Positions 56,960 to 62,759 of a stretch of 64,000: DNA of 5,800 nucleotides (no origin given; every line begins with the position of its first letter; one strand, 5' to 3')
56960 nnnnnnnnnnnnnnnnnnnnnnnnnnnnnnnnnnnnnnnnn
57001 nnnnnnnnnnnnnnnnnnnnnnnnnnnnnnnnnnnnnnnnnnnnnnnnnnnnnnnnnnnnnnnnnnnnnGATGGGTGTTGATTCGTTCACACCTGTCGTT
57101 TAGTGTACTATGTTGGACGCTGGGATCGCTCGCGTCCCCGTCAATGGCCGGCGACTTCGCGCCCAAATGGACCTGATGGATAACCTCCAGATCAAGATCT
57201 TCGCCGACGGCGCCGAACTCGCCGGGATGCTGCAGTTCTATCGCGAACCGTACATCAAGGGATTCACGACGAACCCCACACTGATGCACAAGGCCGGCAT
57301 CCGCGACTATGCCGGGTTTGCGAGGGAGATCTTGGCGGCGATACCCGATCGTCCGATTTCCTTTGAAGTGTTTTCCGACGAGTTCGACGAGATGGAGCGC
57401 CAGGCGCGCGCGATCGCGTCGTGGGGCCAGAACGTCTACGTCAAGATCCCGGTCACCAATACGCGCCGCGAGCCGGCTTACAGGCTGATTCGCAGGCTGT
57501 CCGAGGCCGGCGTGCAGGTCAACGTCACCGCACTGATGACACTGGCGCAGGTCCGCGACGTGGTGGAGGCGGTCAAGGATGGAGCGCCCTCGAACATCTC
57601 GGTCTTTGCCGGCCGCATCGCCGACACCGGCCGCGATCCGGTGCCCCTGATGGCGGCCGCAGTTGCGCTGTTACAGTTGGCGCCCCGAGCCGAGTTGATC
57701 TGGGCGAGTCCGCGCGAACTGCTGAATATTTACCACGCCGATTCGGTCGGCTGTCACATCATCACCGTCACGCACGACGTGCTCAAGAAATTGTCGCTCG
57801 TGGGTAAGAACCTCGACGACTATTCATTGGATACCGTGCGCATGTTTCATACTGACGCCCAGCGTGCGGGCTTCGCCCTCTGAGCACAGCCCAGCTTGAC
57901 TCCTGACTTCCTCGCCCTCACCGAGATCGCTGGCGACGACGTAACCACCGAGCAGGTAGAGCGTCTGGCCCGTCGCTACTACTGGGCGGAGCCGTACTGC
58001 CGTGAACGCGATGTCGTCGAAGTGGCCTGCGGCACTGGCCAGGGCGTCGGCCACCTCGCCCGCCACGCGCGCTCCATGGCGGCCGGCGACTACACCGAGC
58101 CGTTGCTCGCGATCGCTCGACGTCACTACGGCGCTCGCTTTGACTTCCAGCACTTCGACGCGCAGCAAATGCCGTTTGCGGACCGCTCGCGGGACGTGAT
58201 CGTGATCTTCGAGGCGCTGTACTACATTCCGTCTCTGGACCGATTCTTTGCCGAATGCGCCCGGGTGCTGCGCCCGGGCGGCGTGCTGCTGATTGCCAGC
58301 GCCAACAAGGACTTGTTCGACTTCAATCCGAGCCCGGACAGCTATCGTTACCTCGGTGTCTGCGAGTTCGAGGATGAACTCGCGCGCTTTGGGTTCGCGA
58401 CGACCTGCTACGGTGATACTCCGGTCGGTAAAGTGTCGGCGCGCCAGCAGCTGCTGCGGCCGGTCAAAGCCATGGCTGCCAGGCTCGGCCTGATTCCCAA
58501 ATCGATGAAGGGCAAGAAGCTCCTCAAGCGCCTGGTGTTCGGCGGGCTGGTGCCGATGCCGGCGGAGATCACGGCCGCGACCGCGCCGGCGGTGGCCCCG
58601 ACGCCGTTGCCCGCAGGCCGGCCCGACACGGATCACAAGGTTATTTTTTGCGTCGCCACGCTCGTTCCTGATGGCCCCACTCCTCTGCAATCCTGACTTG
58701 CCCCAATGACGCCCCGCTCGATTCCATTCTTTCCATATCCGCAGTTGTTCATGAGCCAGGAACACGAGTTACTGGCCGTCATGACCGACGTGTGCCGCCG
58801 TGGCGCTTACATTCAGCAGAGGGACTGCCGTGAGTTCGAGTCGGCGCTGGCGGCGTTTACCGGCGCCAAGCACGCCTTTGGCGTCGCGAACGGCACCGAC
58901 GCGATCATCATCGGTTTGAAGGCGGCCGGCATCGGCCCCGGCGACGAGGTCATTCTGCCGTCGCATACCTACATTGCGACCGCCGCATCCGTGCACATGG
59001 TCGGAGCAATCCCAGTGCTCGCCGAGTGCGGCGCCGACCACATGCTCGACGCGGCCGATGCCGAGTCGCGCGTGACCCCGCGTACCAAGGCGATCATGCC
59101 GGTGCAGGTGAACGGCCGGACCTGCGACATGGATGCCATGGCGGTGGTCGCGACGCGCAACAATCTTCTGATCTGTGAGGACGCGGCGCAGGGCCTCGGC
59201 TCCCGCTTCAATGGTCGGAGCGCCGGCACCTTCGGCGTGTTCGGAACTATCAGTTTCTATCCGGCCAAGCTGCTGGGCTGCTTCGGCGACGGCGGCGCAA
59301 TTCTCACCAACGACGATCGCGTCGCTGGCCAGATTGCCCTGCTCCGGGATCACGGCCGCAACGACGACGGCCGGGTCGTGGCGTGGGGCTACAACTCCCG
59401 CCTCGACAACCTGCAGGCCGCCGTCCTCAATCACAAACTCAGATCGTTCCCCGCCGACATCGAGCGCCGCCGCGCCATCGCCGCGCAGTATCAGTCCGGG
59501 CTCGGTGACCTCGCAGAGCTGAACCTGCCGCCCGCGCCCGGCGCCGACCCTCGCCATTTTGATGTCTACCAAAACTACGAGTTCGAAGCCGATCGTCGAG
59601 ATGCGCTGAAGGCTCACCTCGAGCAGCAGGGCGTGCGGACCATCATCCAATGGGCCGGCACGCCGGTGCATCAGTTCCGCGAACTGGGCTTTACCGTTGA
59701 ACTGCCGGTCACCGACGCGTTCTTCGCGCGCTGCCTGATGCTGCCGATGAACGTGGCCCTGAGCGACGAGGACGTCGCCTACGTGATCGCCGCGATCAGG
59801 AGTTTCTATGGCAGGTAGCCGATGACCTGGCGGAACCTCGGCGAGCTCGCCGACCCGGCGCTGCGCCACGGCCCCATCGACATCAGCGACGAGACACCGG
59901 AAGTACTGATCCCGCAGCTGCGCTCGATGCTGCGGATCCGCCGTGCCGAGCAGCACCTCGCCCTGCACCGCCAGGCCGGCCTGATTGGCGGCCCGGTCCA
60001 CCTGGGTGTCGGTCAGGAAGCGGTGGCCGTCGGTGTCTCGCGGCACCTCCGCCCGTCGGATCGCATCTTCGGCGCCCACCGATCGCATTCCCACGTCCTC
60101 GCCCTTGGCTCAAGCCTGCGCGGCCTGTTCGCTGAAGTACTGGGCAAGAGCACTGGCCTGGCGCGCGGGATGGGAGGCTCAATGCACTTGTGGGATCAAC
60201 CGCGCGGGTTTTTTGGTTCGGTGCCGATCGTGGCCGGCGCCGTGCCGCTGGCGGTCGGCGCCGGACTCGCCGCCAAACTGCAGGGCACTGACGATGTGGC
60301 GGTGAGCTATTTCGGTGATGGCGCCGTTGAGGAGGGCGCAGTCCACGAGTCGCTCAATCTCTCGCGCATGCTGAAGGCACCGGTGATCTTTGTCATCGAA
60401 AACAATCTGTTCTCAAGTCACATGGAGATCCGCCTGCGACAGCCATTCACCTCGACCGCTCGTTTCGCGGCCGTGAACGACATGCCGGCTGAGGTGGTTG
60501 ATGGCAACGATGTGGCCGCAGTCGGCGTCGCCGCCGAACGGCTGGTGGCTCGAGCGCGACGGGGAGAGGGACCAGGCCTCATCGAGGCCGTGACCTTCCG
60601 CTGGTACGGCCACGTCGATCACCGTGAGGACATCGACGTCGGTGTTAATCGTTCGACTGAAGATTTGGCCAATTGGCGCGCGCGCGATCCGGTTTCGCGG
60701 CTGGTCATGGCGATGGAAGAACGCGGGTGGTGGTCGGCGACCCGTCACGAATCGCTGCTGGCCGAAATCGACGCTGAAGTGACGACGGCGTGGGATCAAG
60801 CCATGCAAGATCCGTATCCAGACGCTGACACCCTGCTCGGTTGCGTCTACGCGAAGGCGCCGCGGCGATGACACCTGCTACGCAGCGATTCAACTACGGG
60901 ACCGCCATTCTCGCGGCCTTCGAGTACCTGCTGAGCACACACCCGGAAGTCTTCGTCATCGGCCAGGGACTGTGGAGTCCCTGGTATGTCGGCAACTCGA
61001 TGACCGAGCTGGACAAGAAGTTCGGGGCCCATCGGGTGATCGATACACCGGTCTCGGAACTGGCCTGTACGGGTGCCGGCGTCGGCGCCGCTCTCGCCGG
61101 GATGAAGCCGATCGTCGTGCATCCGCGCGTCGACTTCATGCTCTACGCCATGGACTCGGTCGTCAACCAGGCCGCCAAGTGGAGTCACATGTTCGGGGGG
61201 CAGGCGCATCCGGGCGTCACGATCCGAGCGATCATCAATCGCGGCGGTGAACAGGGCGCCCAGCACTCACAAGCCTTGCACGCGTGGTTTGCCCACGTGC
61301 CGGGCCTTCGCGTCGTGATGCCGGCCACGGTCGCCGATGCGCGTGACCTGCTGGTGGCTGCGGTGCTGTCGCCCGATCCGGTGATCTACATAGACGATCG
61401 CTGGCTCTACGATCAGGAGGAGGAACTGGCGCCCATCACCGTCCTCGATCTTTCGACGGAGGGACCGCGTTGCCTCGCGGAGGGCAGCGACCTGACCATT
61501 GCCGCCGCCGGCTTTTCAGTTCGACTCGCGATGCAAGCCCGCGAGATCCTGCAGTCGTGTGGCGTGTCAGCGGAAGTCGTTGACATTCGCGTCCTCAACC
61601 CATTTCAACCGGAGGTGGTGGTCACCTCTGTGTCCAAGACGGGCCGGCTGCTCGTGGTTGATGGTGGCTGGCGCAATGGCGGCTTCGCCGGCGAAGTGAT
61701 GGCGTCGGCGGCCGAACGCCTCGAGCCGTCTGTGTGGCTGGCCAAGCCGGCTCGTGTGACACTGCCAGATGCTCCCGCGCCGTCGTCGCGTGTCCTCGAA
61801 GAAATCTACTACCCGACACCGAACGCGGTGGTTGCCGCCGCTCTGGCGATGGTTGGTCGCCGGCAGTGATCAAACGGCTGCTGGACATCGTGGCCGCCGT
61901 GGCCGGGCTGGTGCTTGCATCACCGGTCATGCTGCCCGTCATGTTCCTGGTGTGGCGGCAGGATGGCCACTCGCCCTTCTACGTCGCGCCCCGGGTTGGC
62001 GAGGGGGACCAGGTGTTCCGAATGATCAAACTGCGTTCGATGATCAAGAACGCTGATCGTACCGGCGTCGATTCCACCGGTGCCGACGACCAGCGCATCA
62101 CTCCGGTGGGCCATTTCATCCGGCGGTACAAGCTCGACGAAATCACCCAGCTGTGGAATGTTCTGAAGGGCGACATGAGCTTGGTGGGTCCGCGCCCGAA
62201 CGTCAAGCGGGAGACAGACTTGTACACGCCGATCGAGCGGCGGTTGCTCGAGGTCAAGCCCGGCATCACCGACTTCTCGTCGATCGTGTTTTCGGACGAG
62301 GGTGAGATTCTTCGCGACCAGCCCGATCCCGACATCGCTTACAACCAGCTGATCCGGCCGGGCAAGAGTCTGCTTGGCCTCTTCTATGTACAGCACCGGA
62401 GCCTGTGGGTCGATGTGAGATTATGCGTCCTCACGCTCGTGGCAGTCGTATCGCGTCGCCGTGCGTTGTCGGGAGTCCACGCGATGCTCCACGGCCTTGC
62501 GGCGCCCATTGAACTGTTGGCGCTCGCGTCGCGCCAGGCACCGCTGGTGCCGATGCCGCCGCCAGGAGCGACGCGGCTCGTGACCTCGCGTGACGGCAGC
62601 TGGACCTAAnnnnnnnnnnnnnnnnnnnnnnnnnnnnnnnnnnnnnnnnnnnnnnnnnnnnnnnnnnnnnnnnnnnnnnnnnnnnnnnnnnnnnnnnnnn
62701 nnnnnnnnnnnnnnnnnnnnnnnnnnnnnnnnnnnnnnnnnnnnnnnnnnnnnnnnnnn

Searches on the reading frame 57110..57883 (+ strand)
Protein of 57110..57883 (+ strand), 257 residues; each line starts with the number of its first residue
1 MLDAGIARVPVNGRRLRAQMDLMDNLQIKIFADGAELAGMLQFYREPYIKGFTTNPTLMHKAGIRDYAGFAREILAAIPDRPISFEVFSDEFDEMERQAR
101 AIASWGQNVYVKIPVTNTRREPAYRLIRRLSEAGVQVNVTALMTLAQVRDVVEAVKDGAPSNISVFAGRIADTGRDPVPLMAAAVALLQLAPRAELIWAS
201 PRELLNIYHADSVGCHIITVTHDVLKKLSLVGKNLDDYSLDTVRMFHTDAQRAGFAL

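Call 9: search_protein_families(library=pfam, proteins=[window:57110-57883:+], max_evalue=0.0001)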
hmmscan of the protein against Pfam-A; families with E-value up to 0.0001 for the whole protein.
window:57110-57883:+ (257 aa): 1 family
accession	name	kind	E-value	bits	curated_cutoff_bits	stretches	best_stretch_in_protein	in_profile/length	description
PF00923.25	TAL_FSA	-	7.9e-42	144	27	1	30-253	1-281/285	Transaldolase/Fructose-6-phosphate aldolase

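Call 30: search_solved_structures(query=window:57110-57883:+, max_evalue=0.001)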
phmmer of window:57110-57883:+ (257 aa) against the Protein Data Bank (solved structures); distinct sequences matched with E-value up to 0.001: 15.
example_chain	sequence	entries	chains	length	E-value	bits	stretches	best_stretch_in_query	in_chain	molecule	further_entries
3s0c_A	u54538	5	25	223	7.1e-19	71.8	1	29-229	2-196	Probable transaldolase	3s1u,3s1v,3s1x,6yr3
6ys0_A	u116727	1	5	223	7.3e-19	71.8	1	29-229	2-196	Probable transaldolase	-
1vpx_A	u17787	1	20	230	1.8e-18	70.5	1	27-228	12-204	PROTEIN (Transaldolase (EC 2.2.1.2))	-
6yrm_A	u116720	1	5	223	3.6e-18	69.5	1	29-229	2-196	Probable transaldolase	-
4xz9_A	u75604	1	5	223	4.9e-18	69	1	29-229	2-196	Probable transaldolase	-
6yrt_A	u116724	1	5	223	4.9e-18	69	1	29-229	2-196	Transaldolase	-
3s1w_A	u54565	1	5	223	4.9e-18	69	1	29-229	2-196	Probable transaldolase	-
6yre_A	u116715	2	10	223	5.1e-18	69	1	29-229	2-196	Probable transaldolase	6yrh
9ui2_A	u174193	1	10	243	3.9e-14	56.3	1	28-228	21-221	Probable transaldolase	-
1wx0_A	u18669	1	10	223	5.8e-14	55.7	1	30-228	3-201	transaldolase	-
3r8r_A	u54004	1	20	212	1.5e-12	51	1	31-228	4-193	Transaldolase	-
8bc4_A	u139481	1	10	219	5.2e-08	36.2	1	29-240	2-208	Transaldolase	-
8bc3_A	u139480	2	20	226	5.3e-08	36.2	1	29-241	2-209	BmSF-TAL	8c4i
8bc2_A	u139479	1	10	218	6.9e-08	35.8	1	29-240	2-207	Transaldolase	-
9v4b_A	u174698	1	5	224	2.4e-06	30.8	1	28-228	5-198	Fructose-6-phosphate aldolase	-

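Call 33: search_protein_families(library=ncbifam, proteins=[window:57110-57883:+], max_evalue=0.001)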
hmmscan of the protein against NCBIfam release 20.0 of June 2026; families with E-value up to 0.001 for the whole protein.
window:57110-57883:+ (257 aa): 6 families
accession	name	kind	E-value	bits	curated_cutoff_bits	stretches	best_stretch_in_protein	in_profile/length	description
TIGR02134.1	transald_staph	equivalog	2.1e-101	338.5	281.95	1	23-256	1-234/236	transaldolase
TIGR00875.1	fsa_talC_mipB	equivalog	2.2e-23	82.8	245.95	1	29-228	2-192/213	fructose-6-phosphate aldolase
NF009299.0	PRK12656.1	equivalog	3e-12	46.5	214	1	44-244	17-215/222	fructose-6-phosphate aldolase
NF009296.0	PRK12653.1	subfamily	1.9e-09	37.6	306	1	30-228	3-194/220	fructose-6-phosphate aldolase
NF002881.0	PRK03343.1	subfamily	9.7e-07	28.2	367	1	107-158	136-183/370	transaldolase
NF003026.0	PRK03903.1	equivalog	1.8e-06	27.4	344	1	93-168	111-187/323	transaldolase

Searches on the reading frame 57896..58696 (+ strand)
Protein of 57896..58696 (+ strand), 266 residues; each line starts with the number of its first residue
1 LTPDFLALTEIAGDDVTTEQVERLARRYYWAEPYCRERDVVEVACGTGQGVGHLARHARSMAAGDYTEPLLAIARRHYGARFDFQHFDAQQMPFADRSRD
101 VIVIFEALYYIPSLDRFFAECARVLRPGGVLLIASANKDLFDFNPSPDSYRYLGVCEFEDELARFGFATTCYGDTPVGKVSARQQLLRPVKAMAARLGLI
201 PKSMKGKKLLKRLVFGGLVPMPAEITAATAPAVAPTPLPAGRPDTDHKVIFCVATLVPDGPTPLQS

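Call 9: search_protein_families(library=pfam, proteins=[window:57896-58696:+], max_evalue=0.0001)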
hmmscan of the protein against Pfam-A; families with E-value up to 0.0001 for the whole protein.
window:57896-58696:+ (266 aa): 6 families
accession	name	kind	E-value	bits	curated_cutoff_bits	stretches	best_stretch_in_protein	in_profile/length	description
PF08241.18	Methyltransf_11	-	2.9e-21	76.3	21.2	1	42-133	2-95/95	Methyltransferase domain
PF13649.12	Methyltransf_25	-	6.1e-19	68.9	27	1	40-129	1-97/97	Methyltransferase domain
PF13847.12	Methyltransf_31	-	5.1e-12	46.1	27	1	39-137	6-113/145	Methyltransferase domain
PF08242.18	Methyltransf_12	-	1.3e-09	39.1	30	1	41-131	1-98/98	Methyltransferase domain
PF13489.12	Methyltransf_23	-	1.2e-08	35.3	27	1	37-145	23-124/164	Methyltransferase domain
PF01209.24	Ubie_methyltran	-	9.8e-07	28.8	20.1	1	37-134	48-152/233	ubiE/COQ5 methyltransferase family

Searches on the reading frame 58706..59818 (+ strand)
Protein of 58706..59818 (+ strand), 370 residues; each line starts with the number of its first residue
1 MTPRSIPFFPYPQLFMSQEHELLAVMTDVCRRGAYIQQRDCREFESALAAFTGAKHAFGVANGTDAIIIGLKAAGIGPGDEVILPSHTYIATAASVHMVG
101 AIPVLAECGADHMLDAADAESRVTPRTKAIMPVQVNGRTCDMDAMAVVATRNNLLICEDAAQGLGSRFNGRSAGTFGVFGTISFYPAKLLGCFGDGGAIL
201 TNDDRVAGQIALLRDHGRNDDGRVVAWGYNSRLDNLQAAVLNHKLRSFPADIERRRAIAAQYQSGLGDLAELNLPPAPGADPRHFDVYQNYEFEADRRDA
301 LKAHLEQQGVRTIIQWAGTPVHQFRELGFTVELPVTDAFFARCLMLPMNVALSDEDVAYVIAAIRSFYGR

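Call 9: search_protein_families(library=pfam, proteins=[window:58706-59818:+], max_evalue=0.0001)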
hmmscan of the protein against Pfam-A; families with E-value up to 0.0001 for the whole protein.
window:58706-59818:+ (370 aa): 1 family
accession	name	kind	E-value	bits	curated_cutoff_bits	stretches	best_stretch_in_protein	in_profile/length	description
PF01041.23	DegT_DnrJ_EryC1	-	6.3e-94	315.6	19.8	1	19-365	4-360/360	DegT/DnrJ/EryC1/StrS aminotransferase family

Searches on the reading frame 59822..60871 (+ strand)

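Call 9: search_protein_families(library=pfam, proteins=[window:59822-60871:+], max_evalue=0.0001)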
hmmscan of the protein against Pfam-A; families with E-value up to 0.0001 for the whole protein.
window:59822-60871:+ (349 aa): 2 families
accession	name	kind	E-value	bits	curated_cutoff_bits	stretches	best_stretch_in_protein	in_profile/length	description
PF00676.26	E1_dh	-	2e-63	214.6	22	1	35-334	2-298/300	Dehydrogenase E1 component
PF13292.11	DXP_synthase_N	-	2.4e-05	24.2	21.2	1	140-266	116-247/274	1-deoxy-D-xylulose-5-phosphate synthase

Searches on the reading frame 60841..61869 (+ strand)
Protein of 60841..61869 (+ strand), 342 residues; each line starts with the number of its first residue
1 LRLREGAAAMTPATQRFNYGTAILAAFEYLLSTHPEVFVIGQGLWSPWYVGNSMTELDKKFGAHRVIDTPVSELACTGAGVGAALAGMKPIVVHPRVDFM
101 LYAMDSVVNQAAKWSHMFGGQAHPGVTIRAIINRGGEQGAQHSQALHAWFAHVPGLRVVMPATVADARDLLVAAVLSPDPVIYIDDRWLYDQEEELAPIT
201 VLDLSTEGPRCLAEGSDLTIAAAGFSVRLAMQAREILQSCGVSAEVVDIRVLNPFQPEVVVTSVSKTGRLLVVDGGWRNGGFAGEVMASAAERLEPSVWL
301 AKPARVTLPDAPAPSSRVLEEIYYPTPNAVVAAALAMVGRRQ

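Call 9: search_protein_families(library=pfam, proteins=[window:60841-61869:+], max_evalue=0.0001)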
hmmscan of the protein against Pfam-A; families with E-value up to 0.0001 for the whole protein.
window:60841-61869:+ (342 aa): 2 families
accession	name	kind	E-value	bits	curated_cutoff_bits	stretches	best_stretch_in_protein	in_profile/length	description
PF02779.29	Transket_pyr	-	2.3e-25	89.7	27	1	18-187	4-169/174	Transketolase, pyrimidine binding domain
PF02780.25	Transketolase_C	-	6.6e-24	84.6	25.9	1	212-330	6-124/124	Transketolase, C-terminal domain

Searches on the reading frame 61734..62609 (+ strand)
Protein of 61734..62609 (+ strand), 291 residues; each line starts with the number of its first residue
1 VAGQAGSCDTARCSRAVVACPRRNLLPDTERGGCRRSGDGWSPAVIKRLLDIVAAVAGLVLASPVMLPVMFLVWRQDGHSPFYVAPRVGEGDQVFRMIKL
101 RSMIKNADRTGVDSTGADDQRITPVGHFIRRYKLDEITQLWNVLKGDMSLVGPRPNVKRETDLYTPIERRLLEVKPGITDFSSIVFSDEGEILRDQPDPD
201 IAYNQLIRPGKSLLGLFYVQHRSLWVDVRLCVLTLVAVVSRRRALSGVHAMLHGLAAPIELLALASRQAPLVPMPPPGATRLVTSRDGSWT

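Call 9: search_protein_families(library=pfam, proteins=[window:61734-62609:+], max_evalue=0.0001)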
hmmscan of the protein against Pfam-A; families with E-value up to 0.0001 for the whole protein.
window:61734-62609:+ (291 aa): 1 family
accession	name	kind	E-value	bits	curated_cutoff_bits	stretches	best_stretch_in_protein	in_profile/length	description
PF02397.22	Bac_transf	-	9e-51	172.4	27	1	47-239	1-178/179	Bacterial sugar transferase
